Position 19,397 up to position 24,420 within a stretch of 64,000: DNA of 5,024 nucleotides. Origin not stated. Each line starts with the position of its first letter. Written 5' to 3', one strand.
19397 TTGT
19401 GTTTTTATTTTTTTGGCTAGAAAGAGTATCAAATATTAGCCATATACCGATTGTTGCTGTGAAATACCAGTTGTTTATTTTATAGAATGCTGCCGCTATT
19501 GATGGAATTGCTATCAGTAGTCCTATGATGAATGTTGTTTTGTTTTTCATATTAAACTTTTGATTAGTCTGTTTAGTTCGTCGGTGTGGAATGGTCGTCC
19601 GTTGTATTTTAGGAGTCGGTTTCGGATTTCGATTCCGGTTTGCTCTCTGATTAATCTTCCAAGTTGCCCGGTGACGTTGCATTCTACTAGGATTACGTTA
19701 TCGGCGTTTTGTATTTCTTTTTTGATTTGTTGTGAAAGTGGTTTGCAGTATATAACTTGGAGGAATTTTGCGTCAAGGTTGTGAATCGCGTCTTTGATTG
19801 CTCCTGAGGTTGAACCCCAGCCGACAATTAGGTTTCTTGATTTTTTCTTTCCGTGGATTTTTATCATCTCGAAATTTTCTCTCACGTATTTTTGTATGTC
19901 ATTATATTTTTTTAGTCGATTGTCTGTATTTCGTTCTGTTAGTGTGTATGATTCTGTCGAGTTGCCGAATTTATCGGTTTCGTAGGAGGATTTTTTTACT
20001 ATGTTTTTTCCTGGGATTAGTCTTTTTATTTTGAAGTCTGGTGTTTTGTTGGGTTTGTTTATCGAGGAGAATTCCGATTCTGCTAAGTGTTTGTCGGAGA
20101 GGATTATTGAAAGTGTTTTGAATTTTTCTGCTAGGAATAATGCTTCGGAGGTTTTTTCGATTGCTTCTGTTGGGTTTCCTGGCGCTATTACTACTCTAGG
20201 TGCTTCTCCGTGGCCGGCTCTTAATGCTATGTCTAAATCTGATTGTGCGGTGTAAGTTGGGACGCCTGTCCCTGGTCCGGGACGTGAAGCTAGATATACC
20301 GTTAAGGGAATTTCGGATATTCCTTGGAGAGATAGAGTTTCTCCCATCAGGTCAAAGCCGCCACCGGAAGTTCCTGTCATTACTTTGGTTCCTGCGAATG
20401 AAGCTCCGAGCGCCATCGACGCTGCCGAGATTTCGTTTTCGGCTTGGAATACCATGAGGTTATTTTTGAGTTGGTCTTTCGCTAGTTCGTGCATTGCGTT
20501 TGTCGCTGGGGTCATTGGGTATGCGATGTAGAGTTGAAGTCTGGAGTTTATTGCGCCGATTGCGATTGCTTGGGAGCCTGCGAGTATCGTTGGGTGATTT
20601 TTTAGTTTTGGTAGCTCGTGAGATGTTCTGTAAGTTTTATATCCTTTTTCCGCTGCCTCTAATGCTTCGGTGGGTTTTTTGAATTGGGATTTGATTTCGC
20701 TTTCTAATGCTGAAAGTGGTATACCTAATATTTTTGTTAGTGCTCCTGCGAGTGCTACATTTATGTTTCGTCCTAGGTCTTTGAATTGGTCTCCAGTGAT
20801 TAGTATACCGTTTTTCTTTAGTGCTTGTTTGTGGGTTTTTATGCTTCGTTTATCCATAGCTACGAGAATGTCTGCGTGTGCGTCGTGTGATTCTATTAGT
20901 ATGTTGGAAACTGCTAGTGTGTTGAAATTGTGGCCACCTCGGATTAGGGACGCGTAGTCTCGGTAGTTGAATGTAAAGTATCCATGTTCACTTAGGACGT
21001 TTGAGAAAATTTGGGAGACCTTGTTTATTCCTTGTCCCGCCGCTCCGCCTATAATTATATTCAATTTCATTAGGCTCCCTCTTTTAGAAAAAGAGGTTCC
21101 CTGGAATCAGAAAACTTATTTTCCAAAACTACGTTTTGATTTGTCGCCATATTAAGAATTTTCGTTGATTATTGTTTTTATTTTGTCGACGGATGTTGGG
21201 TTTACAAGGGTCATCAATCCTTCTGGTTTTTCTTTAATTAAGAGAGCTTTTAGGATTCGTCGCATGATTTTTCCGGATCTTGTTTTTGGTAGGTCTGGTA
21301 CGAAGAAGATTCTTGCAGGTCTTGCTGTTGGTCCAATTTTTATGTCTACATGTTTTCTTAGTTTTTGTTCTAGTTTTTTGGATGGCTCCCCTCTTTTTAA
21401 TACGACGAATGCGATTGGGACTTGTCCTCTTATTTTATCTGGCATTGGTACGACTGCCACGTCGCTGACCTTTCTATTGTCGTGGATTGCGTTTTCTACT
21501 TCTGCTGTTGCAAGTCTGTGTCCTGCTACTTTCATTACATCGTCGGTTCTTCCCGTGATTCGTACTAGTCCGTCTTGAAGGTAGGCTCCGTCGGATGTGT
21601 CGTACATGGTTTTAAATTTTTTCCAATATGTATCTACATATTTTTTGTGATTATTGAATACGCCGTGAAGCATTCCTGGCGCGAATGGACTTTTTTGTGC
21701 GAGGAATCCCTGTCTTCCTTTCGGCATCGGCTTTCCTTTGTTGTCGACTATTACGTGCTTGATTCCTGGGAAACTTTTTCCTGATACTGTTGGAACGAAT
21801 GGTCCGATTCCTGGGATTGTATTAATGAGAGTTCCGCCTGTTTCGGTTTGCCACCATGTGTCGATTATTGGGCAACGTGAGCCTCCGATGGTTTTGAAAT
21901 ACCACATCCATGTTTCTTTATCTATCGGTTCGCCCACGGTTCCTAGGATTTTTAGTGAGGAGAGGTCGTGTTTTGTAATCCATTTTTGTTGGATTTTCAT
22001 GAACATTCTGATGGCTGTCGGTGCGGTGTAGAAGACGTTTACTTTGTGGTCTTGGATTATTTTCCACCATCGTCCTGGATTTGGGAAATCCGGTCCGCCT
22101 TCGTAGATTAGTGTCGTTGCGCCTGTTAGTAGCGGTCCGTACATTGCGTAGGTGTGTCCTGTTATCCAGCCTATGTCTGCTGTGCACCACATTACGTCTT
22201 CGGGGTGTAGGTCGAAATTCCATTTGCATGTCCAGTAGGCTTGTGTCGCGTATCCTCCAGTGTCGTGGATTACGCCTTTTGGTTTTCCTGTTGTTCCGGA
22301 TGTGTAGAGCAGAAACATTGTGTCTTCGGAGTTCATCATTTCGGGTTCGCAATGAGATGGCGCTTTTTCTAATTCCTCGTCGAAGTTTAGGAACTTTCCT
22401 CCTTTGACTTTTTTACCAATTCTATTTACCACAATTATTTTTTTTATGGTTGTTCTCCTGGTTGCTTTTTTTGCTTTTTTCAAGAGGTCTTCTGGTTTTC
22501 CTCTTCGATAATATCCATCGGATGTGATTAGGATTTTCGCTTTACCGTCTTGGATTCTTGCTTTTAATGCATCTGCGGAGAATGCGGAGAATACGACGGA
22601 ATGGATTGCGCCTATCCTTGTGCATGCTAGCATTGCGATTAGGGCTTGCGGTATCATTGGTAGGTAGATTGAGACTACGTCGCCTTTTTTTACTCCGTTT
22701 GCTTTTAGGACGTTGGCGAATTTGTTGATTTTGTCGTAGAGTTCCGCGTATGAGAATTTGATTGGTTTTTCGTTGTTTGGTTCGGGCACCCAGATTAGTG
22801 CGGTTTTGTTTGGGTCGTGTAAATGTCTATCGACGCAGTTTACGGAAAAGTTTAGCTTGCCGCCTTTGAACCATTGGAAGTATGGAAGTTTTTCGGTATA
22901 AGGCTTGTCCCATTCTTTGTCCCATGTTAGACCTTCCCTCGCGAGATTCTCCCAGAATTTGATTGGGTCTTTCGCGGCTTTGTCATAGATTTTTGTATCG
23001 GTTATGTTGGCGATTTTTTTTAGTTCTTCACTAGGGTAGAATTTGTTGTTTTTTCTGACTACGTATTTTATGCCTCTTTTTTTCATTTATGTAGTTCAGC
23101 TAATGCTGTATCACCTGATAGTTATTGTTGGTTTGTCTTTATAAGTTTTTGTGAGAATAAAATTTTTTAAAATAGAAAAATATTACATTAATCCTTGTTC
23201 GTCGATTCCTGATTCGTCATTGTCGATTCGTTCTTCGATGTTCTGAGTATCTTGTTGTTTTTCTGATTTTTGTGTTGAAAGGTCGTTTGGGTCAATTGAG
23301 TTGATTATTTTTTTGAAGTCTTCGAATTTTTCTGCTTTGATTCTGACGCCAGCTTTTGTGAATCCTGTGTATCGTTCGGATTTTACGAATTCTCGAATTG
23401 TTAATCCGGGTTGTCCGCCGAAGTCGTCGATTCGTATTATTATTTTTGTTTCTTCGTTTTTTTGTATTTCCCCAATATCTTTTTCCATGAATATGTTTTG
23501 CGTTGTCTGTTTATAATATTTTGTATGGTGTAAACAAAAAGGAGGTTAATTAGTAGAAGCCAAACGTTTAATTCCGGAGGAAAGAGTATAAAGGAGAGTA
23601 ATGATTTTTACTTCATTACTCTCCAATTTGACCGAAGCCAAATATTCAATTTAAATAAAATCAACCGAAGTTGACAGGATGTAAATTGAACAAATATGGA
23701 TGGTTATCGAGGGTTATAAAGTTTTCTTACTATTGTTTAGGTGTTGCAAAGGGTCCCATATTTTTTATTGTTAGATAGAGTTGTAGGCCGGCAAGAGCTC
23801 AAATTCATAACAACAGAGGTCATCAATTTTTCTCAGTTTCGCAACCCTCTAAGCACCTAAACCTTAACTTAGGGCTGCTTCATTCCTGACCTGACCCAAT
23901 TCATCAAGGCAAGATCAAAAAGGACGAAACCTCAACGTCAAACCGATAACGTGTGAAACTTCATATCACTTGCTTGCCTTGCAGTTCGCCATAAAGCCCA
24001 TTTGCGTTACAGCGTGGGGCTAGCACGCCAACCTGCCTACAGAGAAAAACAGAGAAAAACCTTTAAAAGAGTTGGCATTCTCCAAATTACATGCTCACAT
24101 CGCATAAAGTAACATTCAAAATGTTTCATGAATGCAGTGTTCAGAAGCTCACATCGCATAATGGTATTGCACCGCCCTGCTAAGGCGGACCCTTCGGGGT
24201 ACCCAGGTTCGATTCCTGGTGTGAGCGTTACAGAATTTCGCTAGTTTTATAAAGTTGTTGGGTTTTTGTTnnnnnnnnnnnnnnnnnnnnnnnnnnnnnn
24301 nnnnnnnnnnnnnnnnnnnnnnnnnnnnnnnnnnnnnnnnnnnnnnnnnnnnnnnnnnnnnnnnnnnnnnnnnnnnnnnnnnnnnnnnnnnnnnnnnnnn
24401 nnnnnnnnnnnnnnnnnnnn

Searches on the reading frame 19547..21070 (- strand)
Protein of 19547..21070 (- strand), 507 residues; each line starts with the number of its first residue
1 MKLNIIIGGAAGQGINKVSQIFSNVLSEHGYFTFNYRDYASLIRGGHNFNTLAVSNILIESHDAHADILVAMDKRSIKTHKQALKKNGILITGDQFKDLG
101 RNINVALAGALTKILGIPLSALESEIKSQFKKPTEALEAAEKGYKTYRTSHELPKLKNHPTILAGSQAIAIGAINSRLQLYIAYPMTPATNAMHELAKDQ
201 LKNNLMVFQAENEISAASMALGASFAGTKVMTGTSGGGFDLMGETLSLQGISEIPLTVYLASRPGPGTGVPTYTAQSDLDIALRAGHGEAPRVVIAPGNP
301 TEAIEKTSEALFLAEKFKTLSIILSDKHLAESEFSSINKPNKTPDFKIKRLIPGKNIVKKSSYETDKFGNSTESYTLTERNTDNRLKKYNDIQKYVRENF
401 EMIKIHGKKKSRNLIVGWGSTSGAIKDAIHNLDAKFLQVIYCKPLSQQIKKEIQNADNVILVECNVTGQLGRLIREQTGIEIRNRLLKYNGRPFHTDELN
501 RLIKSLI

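Call 10: search_protein_families(library=pfam, proteins=[window:19547-21070:-])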
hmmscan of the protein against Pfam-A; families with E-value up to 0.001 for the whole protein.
window:19547-21070:- (507 aa): 2 families
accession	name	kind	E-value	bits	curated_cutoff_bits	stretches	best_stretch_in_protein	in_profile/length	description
PF01855.24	POR_N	-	1.4e-40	139.9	27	1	172-354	2-184/231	Pyruvate flavodoxin/ferredoxin oxidoreductase, thiamine diP-bdg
PF01558.24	POR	-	3.3e-19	70.1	27.4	1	11-92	1-84/173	Pyruvate ferredoxin/flavodoxin oxidoreductase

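Call 55: find_homologous_proteins(query=window:19547-21070:-, max_evalue=1e-100)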
Query window:19547-21070:- (507 aa): 1906 proteins with E <= 1e-100 among 8000 candidates; the best 120 are listed.
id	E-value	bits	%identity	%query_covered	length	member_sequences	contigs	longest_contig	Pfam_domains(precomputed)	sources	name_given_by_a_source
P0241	0.0e+0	1077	96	100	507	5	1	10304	PF01558.26,PF01855.25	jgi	-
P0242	7.9e-285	963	85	100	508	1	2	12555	PF01558.26,PF01855.25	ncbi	-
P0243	2.8e-282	955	84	100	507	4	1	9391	PF01558.26,PF01855.25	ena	-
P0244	7.1e-280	947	84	100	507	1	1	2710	PF01558.26,PF01855.25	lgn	-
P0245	2.0e-279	945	84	100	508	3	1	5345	PF01558.26,PF01855.25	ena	-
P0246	7.9e-278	940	84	100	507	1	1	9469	PF01558.26,PF01855.25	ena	-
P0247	8.0e-277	937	83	100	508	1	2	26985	PF01558.26,PF01855.25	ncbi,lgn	-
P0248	2.8e-276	935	83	100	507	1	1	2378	PF01558.26,PF01855.25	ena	-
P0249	3.3e-276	935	83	100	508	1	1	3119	PF01558.26,PF01855.25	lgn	-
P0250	1.2e-273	926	82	100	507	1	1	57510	PF01558.26,PF01855.25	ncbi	-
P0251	6.3e-272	921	82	100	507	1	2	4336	PF01558.26,PF01855.25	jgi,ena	-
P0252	6.8e-272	921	82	100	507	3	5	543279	PF01558.26,PF01855.25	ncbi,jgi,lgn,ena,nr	ncbi:hypothetical protein HN903_00815 [archaeon]|jgi:2-oxoglutarate/2-oxoacid ferredoxin oxidoreduct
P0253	2.4e-270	915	81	100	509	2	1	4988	PF01558.26,PF01855.25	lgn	-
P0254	2.4e-270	915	81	100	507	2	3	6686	PF01558.26,PF01855.25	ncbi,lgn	-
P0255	1.0e-269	913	82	100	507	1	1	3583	PF01558.26,PF01855.25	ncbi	-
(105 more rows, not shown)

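Call 57: find_encoding_contigs(protein=P0242, flank=2500, max_places=1)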
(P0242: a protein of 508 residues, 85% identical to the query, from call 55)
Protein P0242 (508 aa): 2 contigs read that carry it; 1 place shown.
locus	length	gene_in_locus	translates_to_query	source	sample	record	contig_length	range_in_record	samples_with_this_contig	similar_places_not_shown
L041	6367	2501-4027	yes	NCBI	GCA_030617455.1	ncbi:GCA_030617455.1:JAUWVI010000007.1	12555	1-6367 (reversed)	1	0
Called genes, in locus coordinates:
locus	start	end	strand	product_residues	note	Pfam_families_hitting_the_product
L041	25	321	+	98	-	-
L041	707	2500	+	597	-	PF16177:ACAS_N, PF00501:AMP-binding, PF13193:AMP-binding_C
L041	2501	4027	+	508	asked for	PF01558:POR, PF01855:POR_N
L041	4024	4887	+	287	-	PF02775:TPP_enzyme_C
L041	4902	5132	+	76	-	-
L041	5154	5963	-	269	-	PF01026:TatD_DNase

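Call 58: find_encoding_contigs(protein=P0250, flank=2500, max_places=1)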
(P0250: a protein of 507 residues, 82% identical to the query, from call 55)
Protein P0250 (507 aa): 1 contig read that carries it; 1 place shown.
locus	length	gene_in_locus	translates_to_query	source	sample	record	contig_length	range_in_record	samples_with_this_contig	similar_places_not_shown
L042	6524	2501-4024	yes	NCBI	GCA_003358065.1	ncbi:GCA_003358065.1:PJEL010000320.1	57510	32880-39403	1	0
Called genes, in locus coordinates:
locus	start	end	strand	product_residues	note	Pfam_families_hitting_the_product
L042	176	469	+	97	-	-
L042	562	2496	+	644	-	PF16177:ACAS_N, PF00501:AMP-binding, PF13193:AMP-binding_C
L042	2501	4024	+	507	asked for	PF01558:POR, PF01855:POR_N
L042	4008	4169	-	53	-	-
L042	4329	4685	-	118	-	-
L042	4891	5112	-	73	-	-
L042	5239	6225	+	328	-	PF00493:MCM (faint), PF20030:bpMoxR, PF00158:Sigma54_activat (faint), PF07726:AAA_3, PF07728:AAA_5, PF17863:AAA_lid_2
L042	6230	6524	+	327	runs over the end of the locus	PF01882:DUF58, PF00092:VWA (weak), PF13519:VWA_2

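Call 59: find_encoding_contigs(protein=P0252, flank=2500, max_places=1)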
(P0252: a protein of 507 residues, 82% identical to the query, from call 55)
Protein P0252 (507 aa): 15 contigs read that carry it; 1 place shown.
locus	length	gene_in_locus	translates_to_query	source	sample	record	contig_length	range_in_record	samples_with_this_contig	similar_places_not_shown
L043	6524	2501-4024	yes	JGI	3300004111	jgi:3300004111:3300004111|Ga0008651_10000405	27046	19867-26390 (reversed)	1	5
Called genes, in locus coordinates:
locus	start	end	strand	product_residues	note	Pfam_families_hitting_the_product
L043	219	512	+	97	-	-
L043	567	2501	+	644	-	PF16177:ACAS_N, PF00501:AMP-binding, PF13193:AMP-binding_C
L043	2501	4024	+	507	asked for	PF01558:POR, PF01855:POR_N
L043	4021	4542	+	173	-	PF13302:Acetyltransf_3, PF13420:Acetyltransf_4, PF00583:Acetyltransf_1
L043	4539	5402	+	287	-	PF02775:TPP_enzyme_C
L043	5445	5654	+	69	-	-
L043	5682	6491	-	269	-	PF01026:TatD_DNase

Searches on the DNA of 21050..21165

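Call 43: search_rna_families(source=window, start=21050, end=21165, threshold=evalue, max_evalue=10, show_alignments=3)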
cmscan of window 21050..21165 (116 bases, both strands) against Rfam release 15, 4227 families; matches with E-value up to 10: 7.
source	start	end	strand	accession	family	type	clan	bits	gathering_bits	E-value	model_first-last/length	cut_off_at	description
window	21083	21114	+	RF01360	CRISPR-DR47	Gene; CRISPR;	-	13.8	39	2.5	1-37/37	no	CRISPR RNA direct repeat element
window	21050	21110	-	RF02062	STnc361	Gene; sRNA;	-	13.8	80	6.9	1-60/150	3'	Salmonella enterica sRNA STnc361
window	21073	21115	+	RF01371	CRISPR-DR58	Gene; CRISPR;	-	13.4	38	3.8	1-37/37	no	CRISPR RNA direct repeat element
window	21093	21150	+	RF04027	mir-1422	Gene; miRNA;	-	12.7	60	9.9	1-84/84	no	mir-1422 microRNA precursor family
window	21109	21142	+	RF00476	snosnR61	Gene; snRNA; snoRNA; CD-box;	CL00051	12.6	45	6.8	52-85/85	no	Small nucleolar RNA snR61/Z1/Z11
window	21078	21096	+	RF02022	mir-1275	Gene; miRNA;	-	12.4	71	5.8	1-78/78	no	mir-1275 microRNA precursor family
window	21050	21121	+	RF01849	alpha_tmRNA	Gene;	CL00001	6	50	1.8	280-355/355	5'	Alphaproteobacteria transfer-messenger RNA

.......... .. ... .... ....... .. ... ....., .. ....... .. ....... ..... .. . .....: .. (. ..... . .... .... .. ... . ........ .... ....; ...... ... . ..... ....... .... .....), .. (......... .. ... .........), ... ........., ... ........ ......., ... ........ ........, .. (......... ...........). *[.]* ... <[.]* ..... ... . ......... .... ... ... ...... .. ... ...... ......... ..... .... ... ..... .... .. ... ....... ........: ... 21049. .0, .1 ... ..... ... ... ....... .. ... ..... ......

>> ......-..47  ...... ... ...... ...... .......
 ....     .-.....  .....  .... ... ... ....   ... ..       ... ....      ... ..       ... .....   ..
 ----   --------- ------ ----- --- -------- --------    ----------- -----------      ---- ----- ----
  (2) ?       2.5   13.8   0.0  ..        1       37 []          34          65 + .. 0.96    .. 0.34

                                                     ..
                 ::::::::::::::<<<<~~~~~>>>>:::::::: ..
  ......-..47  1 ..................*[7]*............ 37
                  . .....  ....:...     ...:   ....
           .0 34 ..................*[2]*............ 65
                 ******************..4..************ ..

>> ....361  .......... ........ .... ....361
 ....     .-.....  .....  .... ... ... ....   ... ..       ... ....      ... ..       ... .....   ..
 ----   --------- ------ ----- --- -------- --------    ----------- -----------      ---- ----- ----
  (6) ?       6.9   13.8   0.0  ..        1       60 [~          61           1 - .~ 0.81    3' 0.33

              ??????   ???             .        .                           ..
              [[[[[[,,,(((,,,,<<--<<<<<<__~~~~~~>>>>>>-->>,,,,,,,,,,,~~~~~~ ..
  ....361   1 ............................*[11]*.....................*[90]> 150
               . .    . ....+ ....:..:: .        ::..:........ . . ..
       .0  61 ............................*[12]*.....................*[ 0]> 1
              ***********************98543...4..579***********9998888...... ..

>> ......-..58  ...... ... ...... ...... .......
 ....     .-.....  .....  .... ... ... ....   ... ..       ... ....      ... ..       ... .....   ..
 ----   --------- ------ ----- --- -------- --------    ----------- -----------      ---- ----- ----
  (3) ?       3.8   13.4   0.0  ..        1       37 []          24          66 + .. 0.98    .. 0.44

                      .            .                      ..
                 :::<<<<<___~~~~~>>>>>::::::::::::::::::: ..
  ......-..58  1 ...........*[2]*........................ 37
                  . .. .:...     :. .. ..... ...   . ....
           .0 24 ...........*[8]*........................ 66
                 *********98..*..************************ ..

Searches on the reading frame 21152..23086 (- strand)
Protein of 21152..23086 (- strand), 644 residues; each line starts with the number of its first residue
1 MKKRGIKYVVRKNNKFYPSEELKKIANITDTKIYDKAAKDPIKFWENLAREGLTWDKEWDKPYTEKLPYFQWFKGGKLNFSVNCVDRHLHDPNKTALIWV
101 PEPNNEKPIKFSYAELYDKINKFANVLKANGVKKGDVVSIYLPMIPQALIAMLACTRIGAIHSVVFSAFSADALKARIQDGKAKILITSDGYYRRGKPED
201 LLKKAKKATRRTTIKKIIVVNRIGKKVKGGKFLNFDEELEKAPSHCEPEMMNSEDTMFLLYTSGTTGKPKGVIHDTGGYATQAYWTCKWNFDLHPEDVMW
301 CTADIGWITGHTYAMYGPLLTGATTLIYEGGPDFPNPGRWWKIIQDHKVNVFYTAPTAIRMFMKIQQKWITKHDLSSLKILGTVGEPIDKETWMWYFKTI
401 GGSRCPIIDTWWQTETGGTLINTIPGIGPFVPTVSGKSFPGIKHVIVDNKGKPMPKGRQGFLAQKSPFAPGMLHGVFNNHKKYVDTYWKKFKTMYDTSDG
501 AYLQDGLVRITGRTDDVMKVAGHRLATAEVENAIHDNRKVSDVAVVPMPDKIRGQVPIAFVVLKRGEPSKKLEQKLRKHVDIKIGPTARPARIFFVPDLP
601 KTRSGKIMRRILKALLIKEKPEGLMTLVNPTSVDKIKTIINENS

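Call 10: search_protein_families(library=pfam, proteins=[window:21152-23086:-])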
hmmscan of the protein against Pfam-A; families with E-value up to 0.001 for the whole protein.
window:21152-23086:- (644 aa): 3 families
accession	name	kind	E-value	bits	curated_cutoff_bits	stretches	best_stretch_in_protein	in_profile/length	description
PF00501.34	AMP-binding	-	2e-86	290.6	29.9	1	91-467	8-377/384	AMP-binding enzyme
PF13193.12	AMP-binding_C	-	3.4e-24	86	24.5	1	529-606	1-76/76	AMP-binding enzyme C-terminal domain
PF16177.11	ACAS_N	-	4.7e-16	58.8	27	1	32-84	3-55/55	Acetyl-coenzyme A synthetase N-terminus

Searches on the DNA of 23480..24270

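Call 71: search_rna_families(source=window, start=23480, end=24270, threshold=evalue, max_evalue=0.01)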
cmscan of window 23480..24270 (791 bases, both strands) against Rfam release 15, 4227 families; matches with E-value up to 0.01: 2.
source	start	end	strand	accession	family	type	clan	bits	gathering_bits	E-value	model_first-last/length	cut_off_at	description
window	23781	24042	-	RF01857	Archaea_SRP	Gene;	CL00003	89.2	96.5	1.6e-20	1-317/317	no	Archaeal signal recognition particle RNA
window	24147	24227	+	RF00005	tRNA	Gene; tRNA;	CL00001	60.9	29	1.2e-12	1-71/71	no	tRNA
